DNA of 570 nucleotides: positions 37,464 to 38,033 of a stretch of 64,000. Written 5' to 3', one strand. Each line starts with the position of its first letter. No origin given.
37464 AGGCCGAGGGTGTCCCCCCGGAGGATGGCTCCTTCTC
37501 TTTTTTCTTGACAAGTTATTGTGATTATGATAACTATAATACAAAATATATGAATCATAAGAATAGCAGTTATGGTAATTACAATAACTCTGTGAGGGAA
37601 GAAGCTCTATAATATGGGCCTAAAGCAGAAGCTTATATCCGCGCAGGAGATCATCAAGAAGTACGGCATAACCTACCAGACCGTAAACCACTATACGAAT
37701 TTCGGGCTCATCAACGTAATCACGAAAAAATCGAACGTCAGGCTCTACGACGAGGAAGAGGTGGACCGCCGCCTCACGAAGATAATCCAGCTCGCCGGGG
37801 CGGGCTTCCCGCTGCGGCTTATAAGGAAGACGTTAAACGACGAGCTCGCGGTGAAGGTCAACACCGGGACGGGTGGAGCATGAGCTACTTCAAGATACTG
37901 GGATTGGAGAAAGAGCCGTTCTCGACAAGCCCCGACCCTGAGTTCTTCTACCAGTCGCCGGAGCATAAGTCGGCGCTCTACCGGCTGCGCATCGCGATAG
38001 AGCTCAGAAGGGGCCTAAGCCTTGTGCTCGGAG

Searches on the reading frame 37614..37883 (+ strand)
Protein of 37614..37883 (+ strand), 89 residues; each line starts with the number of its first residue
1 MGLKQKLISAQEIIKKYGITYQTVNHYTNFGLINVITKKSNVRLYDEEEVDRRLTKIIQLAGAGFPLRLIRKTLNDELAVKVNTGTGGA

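Call 4: search_protein_families(library=pfam, proteins=[window:37614-37883:+], max_evalue=0.01)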
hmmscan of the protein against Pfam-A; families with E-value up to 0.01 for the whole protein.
window:37614-37883:+ (89 aa): 1 family
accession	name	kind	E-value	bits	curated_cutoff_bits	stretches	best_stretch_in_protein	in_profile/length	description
PF13411.12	MerR_1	-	2.7e-09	37.4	21.6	1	11-75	4-67/69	MerR HTH family regulatory protein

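Call 6: find_homologous_proteins(query=window:37614-37880:+)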
Query window:37614-37880:+ (89 aa): 76 proteins with E <= 0.001 among 77 candidates.
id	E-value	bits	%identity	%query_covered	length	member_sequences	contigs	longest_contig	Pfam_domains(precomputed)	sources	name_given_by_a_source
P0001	2.7e-48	179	97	100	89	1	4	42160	PF13411.13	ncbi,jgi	-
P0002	9.8e-48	177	97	100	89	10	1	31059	PF13411.13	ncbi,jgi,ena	ncbi:MAG: MerR family transcriptional regulator [Candidatus Omnitrophota bacterium]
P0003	2.0e-47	176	96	100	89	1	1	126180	PF13411.13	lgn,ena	-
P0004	1.7e-36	141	77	98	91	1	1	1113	PF13411.13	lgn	-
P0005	1.6e-34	135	81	90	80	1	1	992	PF13411.13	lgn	-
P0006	2.8e-34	134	79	90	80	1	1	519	PF13411.13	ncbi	-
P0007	2.5e-32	128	70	98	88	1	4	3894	PF13411.13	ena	-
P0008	2.8e-32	128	76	90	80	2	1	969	PF13411.13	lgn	-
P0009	2.9e-32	128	72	98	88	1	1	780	PF13411.13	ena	-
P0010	2.0e-31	125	72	98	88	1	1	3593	PF13411.13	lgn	-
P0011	4.0e-31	124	69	97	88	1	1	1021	PF13411.13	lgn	-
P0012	6.7e-31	123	68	98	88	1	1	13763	PF13411.13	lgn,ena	-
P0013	6.9e-31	123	69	97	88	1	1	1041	PF13411.13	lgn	-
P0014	8.1e-31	123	70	98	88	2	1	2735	PF13411.13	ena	-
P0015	8.6e-31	123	69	98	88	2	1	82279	PF13411.13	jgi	-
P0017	1.4e-30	122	73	90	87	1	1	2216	PF13411.13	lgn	-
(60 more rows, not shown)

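Call 8: find_related_loci(query=A1, collection=genome_contigs, flank=6000)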
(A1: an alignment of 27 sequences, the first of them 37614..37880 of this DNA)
Query A1 (89 aa) in genome_contigs; peptide patterns used: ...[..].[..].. (x = any residue, [..] = any of these).
160 stretches matched a pattern; 137 encode a relative of the query (tblastn E <= 1e-3); the best 80 are kept; 80 distinct loci.
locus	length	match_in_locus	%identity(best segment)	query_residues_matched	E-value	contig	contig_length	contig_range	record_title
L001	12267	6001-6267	100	1-89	1e-55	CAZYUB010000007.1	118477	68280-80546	MAG TPA_asm: uncultured Planctomycetia bacterium isolate binchicken_co154_66 genome assembly, contig: NODE_98_length_118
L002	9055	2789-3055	97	1-89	9e-54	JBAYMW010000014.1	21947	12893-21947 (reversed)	MAG: Candidatus Omnitrophota bacterium isolate SO_2016_LW1_5 scaffold02187_LW64-88_2016, whole genome shotgun sequence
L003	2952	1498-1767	96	1-89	8e-53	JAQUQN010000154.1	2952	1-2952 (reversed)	MAG: Candidatus Omnitrophota bacterium isolate STD1_50 NODE_174229_length_2952_cov_1.833628_Sandtown_D1, whole genome sh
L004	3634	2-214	100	19-89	2e-43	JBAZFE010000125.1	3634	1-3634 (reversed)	MAG: Candidatus Omnitrophota bacterium isolate SO_2017_LW3_142 NODE_103170_length_3634_cov_2.756487_LW162_2017, whole ge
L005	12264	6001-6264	69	3-89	2e-36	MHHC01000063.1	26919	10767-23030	MAG: Omnitrophica WOR_2 bacterium RIFCSPLOWO2_12_FULL_51_24 rifcsplowo2_12_scaffold_6759, whole genome shotgun sequence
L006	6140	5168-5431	66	3-89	9e-34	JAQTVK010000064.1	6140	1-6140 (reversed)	MAG: Candidatus Omnitrophota bacterium isolate STB_86 NODE_38685_length_6140_cov_2.593215_Sandtown_B, whole genome shotg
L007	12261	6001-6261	62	3-89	1e-33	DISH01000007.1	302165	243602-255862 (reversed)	MAG TPA_asm: Candidatus Omnitrophica bacterium UBA6215 UBA6215_contig_1665, whole genome shotgun sequence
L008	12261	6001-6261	63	3-89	2e-33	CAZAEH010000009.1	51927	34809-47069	MAG TPA_asm: uncultured Planctomycetia bacterium isolate binchicken_co117_58 genome assembly, contig: NODE_1192_length_5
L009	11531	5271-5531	63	3-89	2e-32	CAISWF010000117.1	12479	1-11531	MAG: Candidatus Omnitrophica bacterium isolate E3_bin-509 genome assembly, contig: bin-509:117/171, whole genome shotgun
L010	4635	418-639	68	2-75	2e-31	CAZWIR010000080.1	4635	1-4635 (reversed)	MAG TPA_asm: uncultured Planctomycetia bacterium isolate binchicken_co9_194 genome assembly, contig: NODE_9793_length_46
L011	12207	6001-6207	71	6-74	1e-29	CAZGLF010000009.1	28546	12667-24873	MAG TPA_asm: uncultured Planctomycetia bacterium isolate SRP141376_co2_388 genome assembly, contig: NODE_3563_length_285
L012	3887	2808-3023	67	4-75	1e-28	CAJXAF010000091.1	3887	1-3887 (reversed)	TPA_asm: uncultured bacterium isolate ERR599062_bin.151_MetaBAT_v2.12.1_MAG genome assembly, contig: NODE_25672_length_3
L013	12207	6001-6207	71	6-74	1e-28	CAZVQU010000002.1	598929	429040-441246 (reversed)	MAG TPA_asm: uncultured Planctomycetia bacterium isolate SRP167671_co3_96 genome assembly, contig: NODE_3_length_598929_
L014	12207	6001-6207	71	6-74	1e-28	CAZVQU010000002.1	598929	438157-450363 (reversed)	MAG TPA_asm: uncultured Planctomycetia bacterium isolate SRP167671_co3_96 genome assembly, contig: NODE_3_length_598929_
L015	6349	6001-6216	65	3-74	1e-28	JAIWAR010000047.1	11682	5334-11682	MAG: Methanosarcinales archaeon isolate SFP3_US_05_3 NODE_1916_length_11682_cov_4.453743, whole genome shotgun sequence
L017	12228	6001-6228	61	3-78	1e-27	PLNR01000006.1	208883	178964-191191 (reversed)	MAG: Candidatus Omnitrophota bacterium isolate fen_1319 73.20120800_E1X.29_contig_80, whole genome shotgun sequence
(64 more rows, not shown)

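Call 17: search_solved_structures(query=A1, max_evalue=1, show_alignments=3)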
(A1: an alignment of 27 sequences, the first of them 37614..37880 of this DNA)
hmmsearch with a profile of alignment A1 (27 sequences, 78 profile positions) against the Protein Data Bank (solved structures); distinct sequences matched with E-value up to 1: 16.
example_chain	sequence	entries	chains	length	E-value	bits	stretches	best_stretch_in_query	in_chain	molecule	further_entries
7tec_A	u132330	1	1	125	3.9e-05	26.8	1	17-75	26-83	HTH-type transcriptional regulator GlnR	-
4ua1_A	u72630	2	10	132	0.00027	24.1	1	11-73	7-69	Regulatory protein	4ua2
4r4e_B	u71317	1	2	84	0.00053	23.2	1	17-75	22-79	HTH-type transcriptional regulator GlnR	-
1jbg_A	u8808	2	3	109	0.00067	22.8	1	11-75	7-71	transcription activator of multidrug-efflux transporter genes mta | transcription activator MtaN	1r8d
3qao_A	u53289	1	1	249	0.00077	22.6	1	10-75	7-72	MerR-like transcriptional regulator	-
5gpe_A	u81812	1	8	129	0.00094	22.4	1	12-74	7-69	Transcriptional regulator, MerR-family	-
7tea_B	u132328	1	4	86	0.0037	20.5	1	16-75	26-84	Glutamine synthetase repressor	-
2zhg_A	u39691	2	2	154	0.0086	19.3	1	5-71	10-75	Redox-sensitive transcriptional activator soxR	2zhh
3gpv_A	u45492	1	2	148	0.016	18.4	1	12-73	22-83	Transcriptional regulator, MerR family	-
2vz4_A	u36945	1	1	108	0.024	17.9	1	17-74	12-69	HTH-TYPE TRANSCRIPTIONAL ACTIVATOR TIPA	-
3hh0_A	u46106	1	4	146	0.16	15.3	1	17-74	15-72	Transcriptional regulator, MerR family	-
5xql_A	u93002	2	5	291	0.22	14.8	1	11-71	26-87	Multidrug-efflux transporter 1 regulator | C-di-GMP-binding multidrug transporter transcriptional regulator BrlR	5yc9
5xbt_A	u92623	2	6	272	0.23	14.7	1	11-71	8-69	Probable transcriptional regulator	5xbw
3gp4_A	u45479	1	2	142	0.54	13.5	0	10-65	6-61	Transcriptional regulator, MerR family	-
6amk_A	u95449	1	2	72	0.85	12.9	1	6-59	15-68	Putative DNA-binding protein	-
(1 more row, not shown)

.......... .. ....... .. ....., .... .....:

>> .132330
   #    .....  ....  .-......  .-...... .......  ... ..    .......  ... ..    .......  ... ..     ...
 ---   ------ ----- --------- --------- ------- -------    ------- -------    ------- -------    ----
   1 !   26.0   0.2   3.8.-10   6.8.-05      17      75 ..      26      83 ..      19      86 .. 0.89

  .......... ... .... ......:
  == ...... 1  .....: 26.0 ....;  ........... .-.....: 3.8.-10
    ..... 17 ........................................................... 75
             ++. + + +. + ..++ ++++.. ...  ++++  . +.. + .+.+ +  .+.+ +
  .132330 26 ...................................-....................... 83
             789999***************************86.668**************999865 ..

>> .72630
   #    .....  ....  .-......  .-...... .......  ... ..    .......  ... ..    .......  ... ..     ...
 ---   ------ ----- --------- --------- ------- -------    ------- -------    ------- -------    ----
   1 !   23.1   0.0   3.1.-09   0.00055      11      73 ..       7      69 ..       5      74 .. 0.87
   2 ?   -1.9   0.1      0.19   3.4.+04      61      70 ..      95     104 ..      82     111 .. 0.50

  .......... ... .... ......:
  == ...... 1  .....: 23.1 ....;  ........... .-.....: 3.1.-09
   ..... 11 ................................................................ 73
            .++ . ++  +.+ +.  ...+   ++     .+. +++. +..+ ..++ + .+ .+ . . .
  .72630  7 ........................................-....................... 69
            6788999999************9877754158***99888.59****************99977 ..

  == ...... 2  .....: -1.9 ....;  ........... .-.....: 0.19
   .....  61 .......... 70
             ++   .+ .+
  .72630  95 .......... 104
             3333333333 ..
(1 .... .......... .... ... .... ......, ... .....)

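Call 24: predict_structure(alignment_id=A1)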
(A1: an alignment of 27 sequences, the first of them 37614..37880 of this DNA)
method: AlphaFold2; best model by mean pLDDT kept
length: 89 residues; sequences in the alignment: 27
mean_pLDDT: 79.5   pTM: 0.61
mean pLDDT of the five models: 79.5, 79.4, 78.4, 78.3, 77.4
residues with pLDDT >= 90: 10; 70-90: 61; 50-70: 9; < 50: 9
segments of 3 or more residues with pLDDT < 50: 83-89
pLDDT, mean of each block of 10 residues (from residue 1): 71 90 88 87 88 87 84 73 44
secondary structure, 60 per line:
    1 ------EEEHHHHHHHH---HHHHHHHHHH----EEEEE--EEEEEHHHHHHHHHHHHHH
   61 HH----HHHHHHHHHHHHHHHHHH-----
elements in order: E7-9 H10-17 H21-30 E35-39 E42-46 H47-62 H67-84
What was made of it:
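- On Classical MerR-family activator/promoter system: The model has no fifth helix (call 24).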

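Call 27: search_protein_families(library=ncbifam, proteins=[window:37614-37883:+], max_evalue=0.01)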
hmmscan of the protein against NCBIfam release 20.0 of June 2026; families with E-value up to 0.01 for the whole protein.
window:37614-37883:+ (89 aa): 7 families
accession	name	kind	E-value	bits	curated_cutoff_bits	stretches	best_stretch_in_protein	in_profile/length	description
NF047375.1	HeatShock_HspR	equivalog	0.00083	19.3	105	1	18-75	14-71/92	heat shock protein transcriptional repressor HspR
TIGR01950.1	SoxR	equivalog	0.0017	18.1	116.9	1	9-76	3-69/142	redox-sensitive transcriptional activator SoxR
NF007069.0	PRK09514.1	equivalog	0.0023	17.9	143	1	12-78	6-72/141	Zn(2+)-responsive transcriptional regulator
NF033518.0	transpos_IS607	equivalog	0.0046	16.5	110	1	12-56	2-46/187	IS607 family transposase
TIGR02044.1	CueR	equivalog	0.0062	16.6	147.4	1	11-74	4-67/127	Cu(I)-responsive transcriptional regulator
NF050798.1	TF_FtsR_Actino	equivalog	0.0083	16.2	150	0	5-73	106-169/223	transcriptional regulator FtsR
TIGR02051.1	MerR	equivalog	0.0092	16.2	150.85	0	12-74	4-66/124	mercury resistance transcriptional regulator MerR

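Call 28: fold_search(model_id=the predicted structure, library=pdb)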
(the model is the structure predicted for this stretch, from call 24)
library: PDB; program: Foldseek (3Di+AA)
matches with E <= 10: 689; with E <= 0.001: 0
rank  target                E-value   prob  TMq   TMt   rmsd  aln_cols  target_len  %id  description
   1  1r8d_B                2.0e-03  1.00  0.71  0.60   6.9        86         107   22  Crystal Structure of MtaN Bound to DNA (released 2004-08-17)
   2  1r8d_A                2.0e-03  1.00  0.66  0.55   9.2        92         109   20  Crystal Structure of MtaN Bound to DNA (released 2004-08-17)
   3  3ucs_A                2.1e-03  1.00  0.62  0.57   4.5        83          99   16  Crystal structure of the complex between CBPA J-domain and CBPM (released 2013-07-03)
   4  5xbt_A                7.4e-03  1.00  0.69  0.25   1.8        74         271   23  The structure of BrlR bound to c-di-GMP (released 2018-05-02)
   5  1jbg                  7.4e-03  1.00  0.66  0.56   8.8        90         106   20  Crystal Structure of MtaN, the Bacillus subtilis Multidrug Transporter Activator, N-terminus (released 2001-11-28)
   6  2zhh                  7.9e-03  1.00  0.66  0.50   8.2        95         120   23  Crystal structure of SoxR (released 2008-03-25)
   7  2zhg_A                1.0e-02  1.00  0.66  0.49   8.1        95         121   23  Crystal structure of SoxR in complex with DNA (released 2008-03-25)
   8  3qao                  1.2e-02  1.00  0.68  0.45   5.4        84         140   25  The crystal structure of the N-terminal domain of a MerR-like transcriptional regulator from Listeria monocytogenes EGD- (released 2011-01-26)
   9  3q5s_A                1.3e-02  1.00  0.66  0.23   9.4        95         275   16  Crystal structure of BmrR bound to Acetylcholine (released 2011-06-15)
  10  7cla                  1.4e-02  1.00  0.63  0.42   7.3        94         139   18  Crystal structure of HTH-type transcriptional regulator SkgA from Caulobacter crescentus (released 2020-10-28)
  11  6ama_Y                1.6e-02  1.00  0.49  0.72   2.3        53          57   23  Structure of S. coelicolor/S. venezuelae BldC-smeA-ssfA complex to 3.09 Angstrom (released 2018-03-28)
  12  3ucs_B                1.6e-02  1.00  0.60  0.55   4.6        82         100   16  Crystal structure of the complex between CBPA J-domain and CBPM (released 2013-07-03)
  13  3d71_A                2.0e-02  1.00  0.69  0.24   6.3        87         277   20  Crystal structure of E253Q BMRR bound to 22 base pair promoter site (released 2008-08-26)
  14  5d90_C                2.2e-02  1.00  0.70  0.49   1.8        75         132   20  Crystal structure of HiNmlR, a MerR family regulator lacking the sensor domain, bound to promoter DNA (released 2016-06-29)
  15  5d8c_B                2.2e-02  1.00  0.69  0.50   4.7        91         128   19  Crystal structure of HiNmlR, a MerR family regulator lacking the sensor domain, bound to promoter DNA (released 2016-06-29)
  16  4r24_B                2.4e-02  1.00  0.77  0.80   1.7        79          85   19  Complete dissection of B. subtilis nitrogen homeostatic circuitry (released 2015-03-04)
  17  6ama_B                2.5e-02  1.00  0.49  0.74   3.6        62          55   24  Structure of S. coelicolor/S. venezuelae BldC-smeA-ssfA complex to 3.09 Angstrom (released 2018-03-28)
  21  4r22_B                3.5e-02  1.00  0.74  0.79   1.7        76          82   20  TnrA-DNA complex (released 2015-03-04)
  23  4r4e_A                3.5e-02  1.00  0.67  0.72   2.0        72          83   22  Structure of GlnR-DNA complex (released 2015-03-04)
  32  6amk_B                5.2e-02  1.00  0.49  0.78   1.9        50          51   22  Structure of Streptomyces venezuelae BldC-whiI opt complex (released 2018-03-28)
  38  4r4e_B                5.9e-02  1.00  0.68  0.71   1.9        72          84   22  Structure of GlnR-DNA complex (released 2015-03-04)
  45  6amk_A                7.2e-02  1.00  0.48  0.76   2.1        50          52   22  Structure of Streptomyces venezuelae BldC-whiI opt complex (released 2018-03-28)
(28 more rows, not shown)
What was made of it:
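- On Classical MerR-family activator/promoter system: The AF2 model has the order a1-a2-hairpin-a3-a4, and Foldseek finds MtaN, SoxR, CueR and BmrR (calls 24, 28).
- On TnrA/GlnR-type coil-less MerR regulators: calls 17, 24, 28
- Closest known: GlnR / TnrA. Same: These give the best mutual structural match (TM 0.74-0.80) and the best PDB profile hit (calls 17, 28).
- Closest known: Classical MerR-family activators. Same: Both have the MerR_1 winged HTH (calls 4, 28).
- Closest known: BldC. Same: Foldseek matches 6ama and 6amk (call 28).
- The best mutual TM-scores are to TnrA and GlnR bound to DNA (4r24, 4r22, 4r4e), and the profile's best PDB hit is GlnR at 3.9e-5 (calls 17, 24, 28). The winged HTH is MerR-type (calls 4, 28).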

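Call 37: find_encoding_contigs(protein=P0004, flank=1500, max_places=2)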
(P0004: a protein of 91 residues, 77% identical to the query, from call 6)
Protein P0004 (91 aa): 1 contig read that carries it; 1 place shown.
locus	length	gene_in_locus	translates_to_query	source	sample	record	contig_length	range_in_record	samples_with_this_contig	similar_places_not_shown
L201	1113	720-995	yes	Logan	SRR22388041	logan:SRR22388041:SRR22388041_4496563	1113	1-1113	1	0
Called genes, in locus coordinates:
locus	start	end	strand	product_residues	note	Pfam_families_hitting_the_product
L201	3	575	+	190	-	?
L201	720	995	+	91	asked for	PF13411:MerR_1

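Call 38: find_encoding_contigs(protein=P0005, flank=1500, max_places=2)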
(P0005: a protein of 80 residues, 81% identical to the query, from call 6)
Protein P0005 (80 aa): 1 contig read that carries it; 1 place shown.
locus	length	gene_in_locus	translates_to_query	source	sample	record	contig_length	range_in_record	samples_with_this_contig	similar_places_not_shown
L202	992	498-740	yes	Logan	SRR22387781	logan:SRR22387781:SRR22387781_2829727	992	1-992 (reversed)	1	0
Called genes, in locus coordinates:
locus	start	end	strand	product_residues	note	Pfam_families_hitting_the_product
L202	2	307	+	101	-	?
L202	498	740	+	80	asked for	PF13411:MerR_1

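Call 39: find_encoding_contigs(protein=P0017, flank=1500, max_places=2)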
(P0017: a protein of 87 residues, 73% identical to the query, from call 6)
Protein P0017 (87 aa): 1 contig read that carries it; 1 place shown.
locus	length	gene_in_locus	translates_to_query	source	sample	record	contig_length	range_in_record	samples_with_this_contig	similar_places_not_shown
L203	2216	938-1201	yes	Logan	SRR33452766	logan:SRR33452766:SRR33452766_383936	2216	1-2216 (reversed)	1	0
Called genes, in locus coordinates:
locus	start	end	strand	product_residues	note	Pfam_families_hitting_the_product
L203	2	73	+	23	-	?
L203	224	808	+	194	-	PF01797:Y1_Tnp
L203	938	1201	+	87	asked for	PF13411:MerR_1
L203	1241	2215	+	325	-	?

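Call 40: find_encoding_contigs(protein=P0010, flank=2500, max_places=2)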
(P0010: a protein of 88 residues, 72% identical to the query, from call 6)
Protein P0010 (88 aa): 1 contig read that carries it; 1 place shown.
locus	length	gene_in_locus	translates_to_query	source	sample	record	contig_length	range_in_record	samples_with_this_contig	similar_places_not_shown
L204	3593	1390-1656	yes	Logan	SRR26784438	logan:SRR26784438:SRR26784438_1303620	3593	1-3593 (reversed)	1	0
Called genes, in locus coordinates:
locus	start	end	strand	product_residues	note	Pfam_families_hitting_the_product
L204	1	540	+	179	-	?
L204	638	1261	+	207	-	PF02632:BioY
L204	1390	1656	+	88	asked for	PF13411:MerR_1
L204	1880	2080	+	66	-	PF00313:CSD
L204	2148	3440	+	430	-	PF02310:B12-binding, PF04055:Radical_SAM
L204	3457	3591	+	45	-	?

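Call 68: search_protein_families(library=pfam, alignment_id=A1, max_evalue=0.001)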
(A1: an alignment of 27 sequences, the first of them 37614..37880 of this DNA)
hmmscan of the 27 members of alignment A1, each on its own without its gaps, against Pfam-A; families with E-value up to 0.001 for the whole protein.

A. member 1, window:37614-37880:+ (89 aa): 1 family
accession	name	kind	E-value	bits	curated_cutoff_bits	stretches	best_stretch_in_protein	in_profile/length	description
PF13411.12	MerR_1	-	2.7e-09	37.4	21.6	1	11-75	4-67/69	MerR HTH family regulatory protein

B. families by the number of members that match (of 27 scanned): 2 families
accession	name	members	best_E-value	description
PF13411.12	MerR_1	27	1.5e-11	MerR HTH family regulatory protein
PF00376.29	MerR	4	2.5e-05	MerR family regulatory protein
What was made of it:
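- On Classical MerR-family activator/promoter system: All 27 aligned members match it (call 68).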

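Call 85: search_protein_representatives(alignment_id=A1)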
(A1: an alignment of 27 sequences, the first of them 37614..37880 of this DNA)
Query: 27 sequences, 78 profile positions. Proteins with E-value up to 0.001 (for the whole library): 474; up to 1e-10: 88; up to 1e-30: 1. The best 150 are listed.
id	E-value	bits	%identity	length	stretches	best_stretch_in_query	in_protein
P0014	1.8e-34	133.7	-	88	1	2-77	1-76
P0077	3.0e-29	116.9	-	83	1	5-75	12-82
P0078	1.5e-28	114.7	-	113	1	5-74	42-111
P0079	4.5e-28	113.2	-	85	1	3-75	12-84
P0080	6.2e-26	106.3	-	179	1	2-76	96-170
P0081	6.3e-26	106.3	-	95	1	2-77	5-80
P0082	8.1e-26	105.9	-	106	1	3-75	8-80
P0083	3.2e-25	104.0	-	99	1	3-75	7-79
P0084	3.8e-25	103.8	-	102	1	3-74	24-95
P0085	6.2e-25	103.1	-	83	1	4-76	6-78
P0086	1.1e-24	102.3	-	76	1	3-75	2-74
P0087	1.3e-24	102.1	-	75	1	2-75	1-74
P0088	2.0e-24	101.5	-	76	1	1-75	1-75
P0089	2.3e-24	101.3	-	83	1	3-73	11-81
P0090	3.0e-24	100.9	-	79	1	3-75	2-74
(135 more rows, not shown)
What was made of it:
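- On Classical MerR-family activator/promoter system: The strong hits in the 1.84-billion-protein search are also mostly short, 65-126 aa (call 85).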
